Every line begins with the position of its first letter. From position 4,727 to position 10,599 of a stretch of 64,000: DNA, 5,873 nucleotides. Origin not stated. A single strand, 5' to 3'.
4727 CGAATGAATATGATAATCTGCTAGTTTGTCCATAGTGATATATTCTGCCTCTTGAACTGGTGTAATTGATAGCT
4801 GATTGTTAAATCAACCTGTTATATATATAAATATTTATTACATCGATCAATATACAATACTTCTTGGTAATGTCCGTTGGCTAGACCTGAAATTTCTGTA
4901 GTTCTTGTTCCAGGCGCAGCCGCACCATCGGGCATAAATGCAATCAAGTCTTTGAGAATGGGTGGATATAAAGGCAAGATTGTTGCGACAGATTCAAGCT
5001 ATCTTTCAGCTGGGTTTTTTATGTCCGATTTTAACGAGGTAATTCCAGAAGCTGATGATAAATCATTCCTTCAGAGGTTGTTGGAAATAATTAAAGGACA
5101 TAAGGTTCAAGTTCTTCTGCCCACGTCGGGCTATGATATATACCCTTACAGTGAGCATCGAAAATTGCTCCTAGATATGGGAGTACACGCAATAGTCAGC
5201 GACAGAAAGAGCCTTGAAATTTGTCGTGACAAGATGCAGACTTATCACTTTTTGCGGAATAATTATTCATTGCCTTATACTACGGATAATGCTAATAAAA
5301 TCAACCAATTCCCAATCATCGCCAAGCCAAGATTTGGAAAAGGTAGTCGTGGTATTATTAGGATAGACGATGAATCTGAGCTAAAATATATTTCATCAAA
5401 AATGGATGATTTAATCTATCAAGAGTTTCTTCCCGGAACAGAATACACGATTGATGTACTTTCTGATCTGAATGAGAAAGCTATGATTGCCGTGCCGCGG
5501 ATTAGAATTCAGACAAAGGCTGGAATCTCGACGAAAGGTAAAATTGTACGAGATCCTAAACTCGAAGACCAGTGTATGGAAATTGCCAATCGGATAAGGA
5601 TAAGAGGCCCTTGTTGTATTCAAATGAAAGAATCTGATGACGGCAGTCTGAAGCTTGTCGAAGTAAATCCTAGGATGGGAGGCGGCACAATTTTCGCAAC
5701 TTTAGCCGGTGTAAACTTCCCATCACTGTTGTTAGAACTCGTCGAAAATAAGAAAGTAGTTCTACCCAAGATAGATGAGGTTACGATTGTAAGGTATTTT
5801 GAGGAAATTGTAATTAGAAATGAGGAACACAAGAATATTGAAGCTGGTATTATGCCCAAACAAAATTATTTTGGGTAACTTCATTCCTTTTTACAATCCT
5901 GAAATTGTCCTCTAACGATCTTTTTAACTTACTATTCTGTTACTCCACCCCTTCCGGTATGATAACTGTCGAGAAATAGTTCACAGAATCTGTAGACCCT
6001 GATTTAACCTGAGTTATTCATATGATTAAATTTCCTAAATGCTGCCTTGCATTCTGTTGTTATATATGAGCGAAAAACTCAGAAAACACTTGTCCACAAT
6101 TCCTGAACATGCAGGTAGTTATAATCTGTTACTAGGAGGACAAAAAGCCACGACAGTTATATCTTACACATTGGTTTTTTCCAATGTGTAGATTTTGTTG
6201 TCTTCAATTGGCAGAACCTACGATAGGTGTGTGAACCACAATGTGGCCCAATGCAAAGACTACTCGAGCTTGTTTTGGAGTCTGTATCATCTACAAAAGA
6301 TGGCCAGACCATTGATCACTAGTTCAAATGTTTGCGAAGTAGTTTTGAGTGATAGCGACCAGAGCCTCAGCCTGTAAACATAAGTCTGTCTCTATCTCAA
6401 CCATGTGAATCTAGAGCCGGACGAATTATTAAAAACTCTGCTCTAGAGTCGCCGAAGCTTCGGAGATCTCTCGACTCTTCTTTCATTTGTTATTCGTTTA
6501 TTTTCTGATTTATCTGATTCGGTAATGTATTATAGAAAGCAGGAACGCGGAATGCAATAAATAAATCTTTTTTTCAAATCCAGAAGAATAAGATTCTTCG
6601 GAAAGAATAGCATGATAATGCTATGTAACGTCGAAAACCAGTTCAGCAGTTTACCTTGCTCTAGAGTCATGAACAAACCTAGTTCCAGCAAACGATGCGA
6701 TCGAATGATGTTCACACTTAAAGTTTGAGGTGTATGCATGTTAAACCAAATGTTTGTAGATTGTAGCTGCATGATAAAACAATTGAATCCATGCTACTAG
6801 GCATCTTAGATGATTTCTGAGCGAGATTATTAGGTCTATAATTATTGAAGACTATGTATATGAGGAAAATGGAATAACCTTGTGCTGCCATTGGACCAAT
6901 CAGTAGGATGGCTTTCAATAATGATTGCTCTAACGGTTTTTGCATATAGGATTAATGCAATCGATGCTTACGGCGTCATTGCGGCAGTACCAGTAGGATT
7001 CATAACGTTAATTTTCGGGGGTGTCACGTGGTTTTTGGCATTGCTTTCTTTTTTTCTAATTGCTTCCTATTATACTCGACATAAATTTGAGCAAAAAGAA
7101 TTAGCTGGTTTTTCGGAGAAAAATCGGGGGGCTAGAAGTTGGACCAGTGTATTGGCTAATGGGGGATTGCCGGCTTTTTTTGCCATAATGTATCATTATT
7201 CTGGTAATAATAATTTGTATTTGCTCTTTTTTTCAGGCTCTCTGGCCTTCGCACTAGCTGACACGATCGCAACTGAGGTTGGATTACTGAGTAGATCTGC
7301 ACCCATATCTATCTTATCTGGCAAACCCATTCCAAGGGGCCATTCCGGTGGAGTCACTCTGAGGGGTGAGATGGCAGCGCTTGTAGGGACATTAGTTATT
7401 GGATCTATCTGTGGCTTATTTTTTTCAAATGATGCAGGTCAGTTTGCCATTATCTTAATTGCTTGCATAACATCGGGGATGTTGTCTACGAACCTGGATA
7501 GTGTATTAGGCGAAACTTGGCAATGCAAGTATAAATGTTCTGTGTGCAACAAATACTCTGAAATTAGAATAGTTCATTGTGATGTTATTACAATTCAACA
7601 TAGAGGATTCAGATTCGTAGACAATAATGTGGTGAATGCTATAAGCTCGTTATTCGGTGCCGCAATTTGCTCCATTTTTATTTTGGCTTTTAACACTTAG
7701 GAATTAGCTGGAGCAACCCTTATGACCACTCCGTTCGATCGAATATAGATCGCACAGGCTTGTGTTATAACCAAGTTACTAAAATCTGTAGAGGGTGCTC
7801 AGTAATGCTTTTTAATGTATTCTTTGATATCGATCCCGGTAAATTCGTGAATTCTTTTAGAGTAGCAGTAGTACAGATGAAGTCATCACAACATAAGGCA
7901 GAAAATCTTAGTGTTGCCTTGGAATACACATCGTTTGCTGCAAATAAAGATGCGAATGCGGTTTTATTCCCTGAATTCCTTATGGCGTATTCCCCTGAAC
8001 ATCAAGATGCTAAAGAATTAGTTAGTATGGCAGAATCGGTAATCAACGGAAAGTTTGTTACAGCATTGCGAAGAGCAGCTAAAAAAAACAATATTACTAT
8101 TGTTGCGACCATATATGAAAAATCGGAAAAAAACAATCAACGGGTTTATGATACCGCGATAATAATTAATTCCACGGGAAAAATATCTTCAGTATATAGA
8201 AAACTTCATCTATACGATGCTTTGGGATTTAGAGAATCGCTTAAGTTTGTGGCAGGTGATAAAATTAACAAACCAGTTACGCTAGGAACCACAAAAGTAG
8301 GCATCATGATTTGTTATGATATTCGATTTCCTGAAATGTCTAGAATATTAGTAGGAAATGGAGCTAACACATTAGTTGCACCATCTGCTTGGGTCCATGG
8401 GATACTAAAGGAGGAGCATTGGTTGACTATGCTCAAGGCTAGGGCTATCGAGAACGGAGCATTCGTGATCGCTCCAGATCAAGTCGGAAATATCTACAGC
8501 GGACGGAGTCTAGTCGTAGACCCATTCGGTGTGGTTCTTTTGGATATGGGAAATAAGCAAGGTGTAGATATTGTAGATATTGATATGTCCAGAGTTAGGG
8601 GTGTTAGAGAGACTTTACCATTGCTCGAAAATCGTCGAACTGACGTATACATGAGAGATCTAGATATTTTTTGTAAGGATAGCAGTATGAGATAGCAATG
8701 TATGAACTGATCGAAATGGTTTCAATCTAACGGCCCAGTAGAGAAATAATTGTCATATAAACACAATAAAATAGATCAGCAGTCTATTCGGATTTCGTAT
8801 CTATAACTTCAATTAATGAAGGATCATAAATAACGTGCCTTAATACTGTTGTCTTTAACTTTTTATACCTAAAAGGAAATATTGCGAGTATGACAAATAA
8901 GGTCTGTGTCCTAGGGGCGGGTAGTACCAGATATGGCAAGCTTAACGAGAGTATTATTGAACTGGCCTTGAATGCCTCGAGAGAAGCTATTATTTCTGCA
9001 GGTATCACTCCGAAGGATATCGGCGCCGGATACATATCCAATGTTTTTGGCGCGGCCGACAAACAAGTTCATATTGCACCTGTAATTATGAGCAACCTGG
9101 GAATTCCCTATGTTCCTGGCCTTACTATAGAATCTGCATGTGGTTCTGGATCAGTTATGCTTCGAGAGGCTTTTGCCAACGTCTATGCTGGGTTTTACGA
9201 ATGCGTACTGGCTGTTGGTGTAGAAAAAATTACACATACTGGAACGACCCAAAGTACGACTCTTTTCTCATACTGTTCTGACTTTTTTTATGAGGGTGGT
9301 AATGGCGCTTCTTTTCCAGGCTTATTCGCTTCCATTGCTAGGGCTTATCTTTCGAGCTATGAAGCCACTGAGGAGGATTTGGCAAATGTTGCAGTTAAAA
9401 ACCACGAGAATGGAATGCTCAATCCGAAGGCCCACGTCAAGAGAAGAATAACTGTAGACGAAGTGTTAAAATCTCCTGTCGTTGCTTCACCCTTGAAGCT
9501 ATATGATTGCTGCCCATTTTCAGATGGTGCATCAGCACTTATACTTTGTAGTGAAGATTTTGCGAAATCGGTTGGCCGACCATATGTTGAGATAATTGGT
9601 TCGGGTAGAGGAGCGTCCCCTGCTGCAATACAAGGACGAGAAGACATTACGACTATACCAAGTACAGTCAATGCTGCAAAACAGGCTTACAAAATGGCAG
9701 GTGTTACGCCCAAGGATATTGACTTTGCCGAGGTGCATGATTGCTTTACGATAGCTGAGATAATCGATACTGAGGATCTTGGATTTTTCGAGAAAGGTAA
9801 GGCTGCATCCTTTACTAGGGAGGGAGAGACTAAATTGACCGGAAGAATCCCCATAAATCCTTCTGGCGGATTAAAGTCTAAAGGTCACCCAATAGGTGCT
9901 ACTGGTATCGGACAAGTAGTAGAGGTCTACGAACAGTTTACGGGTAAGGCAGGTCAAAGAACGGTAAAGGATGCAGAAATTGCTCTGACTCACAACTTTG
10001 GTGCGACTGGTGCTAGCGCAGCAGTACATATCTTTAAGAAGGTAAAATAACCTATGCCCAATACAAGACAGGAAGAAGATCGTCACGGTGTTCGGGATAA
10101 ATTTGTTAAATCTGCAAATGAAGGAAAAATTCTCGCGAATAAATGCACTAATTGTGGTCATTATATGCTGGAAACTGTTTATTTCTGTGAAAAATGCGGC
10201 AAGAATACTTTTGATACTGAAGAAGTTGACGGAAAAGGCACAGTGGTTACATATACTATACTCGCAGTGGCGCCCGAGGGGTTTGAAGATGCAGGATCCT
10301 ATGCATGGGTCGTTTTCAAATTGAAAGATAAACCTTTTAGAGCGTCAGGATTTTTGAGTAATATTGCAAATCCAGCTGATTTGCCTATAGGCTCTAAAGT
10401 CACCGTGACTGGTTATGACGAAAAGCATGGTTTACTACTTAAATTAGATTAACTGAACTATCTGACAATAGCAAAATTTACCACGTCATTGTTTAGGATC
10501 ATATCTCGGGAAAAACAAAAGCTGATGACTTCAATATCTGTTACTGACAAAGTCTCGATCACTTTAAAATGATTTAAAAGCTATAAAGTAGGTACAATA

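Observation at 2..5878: Six-gene aminosugar-conjugate cluster whose logic resembles low-molecular-weight-thiol biosynthesis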

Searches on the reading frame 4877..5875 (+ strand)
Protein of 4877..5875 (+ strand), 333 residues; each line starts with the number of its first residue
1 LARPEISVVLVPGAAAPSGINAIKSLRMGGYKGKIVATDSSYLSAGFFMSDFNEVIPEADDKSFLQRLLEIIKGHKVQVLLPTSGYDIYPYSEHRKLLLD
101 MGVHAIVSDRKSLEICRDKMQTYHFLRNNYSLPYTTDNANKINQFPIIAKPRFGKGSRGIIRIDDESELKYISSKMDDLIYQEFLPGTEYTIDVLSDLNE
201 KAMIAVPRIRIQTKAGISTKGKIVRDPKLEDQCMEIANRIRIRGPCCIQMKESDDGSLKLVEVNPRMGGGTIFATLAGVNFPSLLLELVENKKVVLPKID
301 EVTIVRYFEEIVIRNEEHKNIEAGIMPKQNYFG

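Call 4: search_protein_families(library=pfam, proteins=[window:4877-5875:+], max_evalue=0.01)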
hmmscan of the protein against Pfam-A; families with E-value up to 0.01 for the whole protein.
window:4877-5875:+ (333 aa): 5 families
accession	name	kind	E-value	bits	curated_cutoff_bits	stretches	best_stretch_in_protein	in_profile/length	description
PF15632.11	ATPgrasp_Ter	-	7.5e-26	90.9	29.1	1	176-309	2-129/131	ATP-grasp in the biosynthetic pathway with Ter operon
PF02655.19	ATP-grasp_3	-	3.9e-19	69.7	23.2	1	116-269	1-159/160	ATP-grasp domain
PF13535.11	ATP-grasp_4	-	1.4e-08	34.9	27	1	144-272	2-157/160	ATP-grasp domain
PF21360.3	PylC-like_N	-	1.8e-07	31.6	27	1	32-105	22-95/96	PylC-like, N-terminal domain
PF02786.22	CPSase_L_D2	-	5.8e-05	23.1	19.8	0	228-267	140-180/211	Carbamoyl-phosphate synthase L chain, ATP binding domain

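Call 5: search_protein_families(library=ncbifam, proteins=[window:4877-5875:+], max_evalue=0.01)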
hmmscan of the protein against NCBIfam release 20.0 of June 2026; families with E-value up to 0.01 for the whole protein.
window:4877-5875:+ (333 aa): 17 families
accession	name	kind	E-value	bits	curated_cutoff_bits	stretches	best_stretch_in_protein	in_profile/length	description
NF009402.0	PRK12767.1-1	equivalog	8.9e-57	192.4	218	1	8-317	4-327/329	carbamoyl phosphate synthase-like protein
NF009405.0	PRK12767.1-4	equivalog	6.2e-54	183.1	390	1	31-317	25-319/320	carbamoyl phosphate synthase-like protein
NF009403.0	PRK12767.1-2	equivalog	7.9e-44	150.2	286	2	32-241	21-240/342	carbamoyl phosphate synthase-like protein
NF009406.0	PRK12767.1-5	equivalog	2.5e-41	141.8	271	1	32-317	27-323/327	carbamoyl phosphate synthase-like protein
NF009404.0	PRK12767.1-3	equivalog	1.7e-33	116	316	1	32-293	25-310/344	carbamoyl phosphate synthase-like protein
NF005315.0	PRK06849.1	equivalog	4.7e-16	58.8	406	1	8-309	6-314/389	hypothetical protein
TIGR03909.1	pyrrolys_PylC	equivalog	5.5e-11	41.8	248.3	1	105-286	88-274/374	3-methylornithine--L-lysine ligase PylC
NF053643.1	Ddl_archaea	equivalog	1.7e-10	40.4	500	1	98-290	86-293/367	putative pseudomurein biosynthesis ATP-grasp protein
NF002563.0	PRK02186.1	subfamily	6.2e-10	38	625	1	109-278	98-288/890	argininosuccinate lyase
TIGR00768.1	rimK_fam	subfamily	4.9e-07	29.4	143.4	1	99-288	69-275/276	RimK family alpha-L-glutamate ligase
NF011169.0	PRK14571.1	equivalog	3e-06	26.8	404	1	98-201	75-186/300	D-alanyl-alanine synthetase A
NF002378.0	PRK01372.1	subfamily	4.6e-05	22.3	243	1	138-214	128-202/305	D-alanine--D-alanine ligase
TIGR01369.1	CPSaseII_lrg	equivalog_domain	5.9e-05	20.9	1027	1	135-292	696-867/1052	carbamoyl-phosphate synthase (glutamine-hydrolyzing) large subunit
NF009781.0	PRK13278.1-6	subfamily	0.00026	20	603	1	107-194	112-199/356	formate--phosphoribosylaminoimidazolecarboxamide ligase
NF003671.0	PRK05294.1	equivalog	0.00055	17.6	599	1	136-268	156-305/1058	carbamoyl-phosphate synthase large subunit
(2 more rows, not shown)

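Call 30: search_solved_structures(query=window:4877-5875:+, max_evalue=0.001)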
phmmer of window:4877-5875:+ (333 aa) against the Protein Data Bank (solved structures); distinct sequences matched with E-value up to 0.001: 2.
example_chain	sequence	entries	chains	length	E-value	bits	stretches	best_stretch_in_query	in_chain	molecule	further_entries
2pn1_A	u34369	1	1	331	3e-23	86.1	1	32-299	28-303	Carbamoylphosphate synthase large subunit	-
3vot_A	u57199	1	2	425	4e-06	29.8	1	112-287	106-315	L-amino acid ligase, BL00235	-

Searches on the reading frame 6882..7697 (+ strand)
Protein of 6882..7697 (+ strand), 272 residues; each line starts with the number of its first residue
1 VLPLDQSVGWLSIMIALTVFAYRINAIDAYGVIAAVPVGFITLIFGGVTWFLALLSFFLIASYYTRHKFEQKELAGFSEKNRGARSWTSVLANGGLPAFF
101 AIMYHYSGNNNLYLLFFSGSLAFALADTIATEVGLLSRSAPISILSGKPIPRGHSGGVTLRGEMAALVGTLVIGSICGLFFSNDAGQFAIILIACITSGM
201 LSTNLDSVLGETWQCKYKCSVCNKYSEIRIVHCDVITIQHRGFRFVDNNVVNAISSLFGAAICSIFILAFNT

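Call 91: search_protein_families(library=pfam, proteins=[window:6882-7697:+], max_evalue=0.00001)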
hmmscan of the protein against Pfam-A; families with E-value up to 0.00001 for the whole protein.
window:6882-7697:+ (272 aa): 1 family
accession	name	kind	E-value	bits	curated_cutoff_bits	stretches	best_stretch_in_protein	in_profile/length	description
PF01940.21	DUF92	-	8.5e-62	209.2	27.5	1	13-260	2-251/251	Integral membrane protein DUF92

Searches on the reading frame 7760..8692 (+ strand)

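Call 91: search_protein_families(library=pfam, proteins=[window:7760-8692:+], max_evalue=0.00001)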
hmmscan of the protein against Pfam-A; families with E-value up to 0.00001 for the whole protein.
window:7760-8692:+ (311 aa): 1 family
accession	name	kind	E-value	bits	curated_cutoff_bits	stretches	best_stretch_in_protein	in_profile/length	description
PF00795.27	CN_hydrolase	-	1.1e-55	189.2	23.2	1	34-283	1-255/256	Carbon-nitrogen hydrolase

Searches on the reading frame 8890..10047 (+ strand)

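Call 91: search_protein_families(library=pfam, proteins=[window:8890-10047:+], max_evalue=0.00001)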
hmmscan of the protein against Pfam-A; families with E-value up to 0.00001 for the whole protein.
window:8890-10047:+ (386 aa): 3 families
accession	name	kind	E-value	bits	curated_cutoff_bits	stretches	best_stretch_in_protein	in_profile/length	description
PF22691.2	Thiolase_C_1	-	2.7e-48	163.8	28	1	243-383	5-143/144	Thiolase C-terminal domain-like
PF00108.29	Thiolase_N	-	1.6e-24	87.1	26.4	1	6-223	2-260/260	Thiolase, N-terminal domain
PF02803.24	Thiolase_C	-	4.9e-12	46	27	1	258-358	23-105/123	Thiolase, C-terminal domain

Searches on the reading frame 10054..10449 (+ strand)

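Call 91: search_protein_families(library=pfam, proteins=[window:10054-10449:+], max_evalue=0.00001)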
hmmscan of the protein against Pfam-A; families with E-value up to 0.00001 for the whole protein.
window:10054-10449:+ (132 aa): 2 families
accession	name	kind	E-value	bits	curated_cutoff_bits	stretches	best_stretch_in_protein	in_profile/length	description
PF01796.24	OB_ChsH2_C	-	2.7e-08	34.1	27.1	1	56-119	2-63/65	ChsH2, C-terminal OB-fold domain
PF12172.15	zf-ChsH2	-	4.8e-06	26.7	23.2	1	21-50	4-33/37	ChsH2, rubredoxin-like zinc ribbon domain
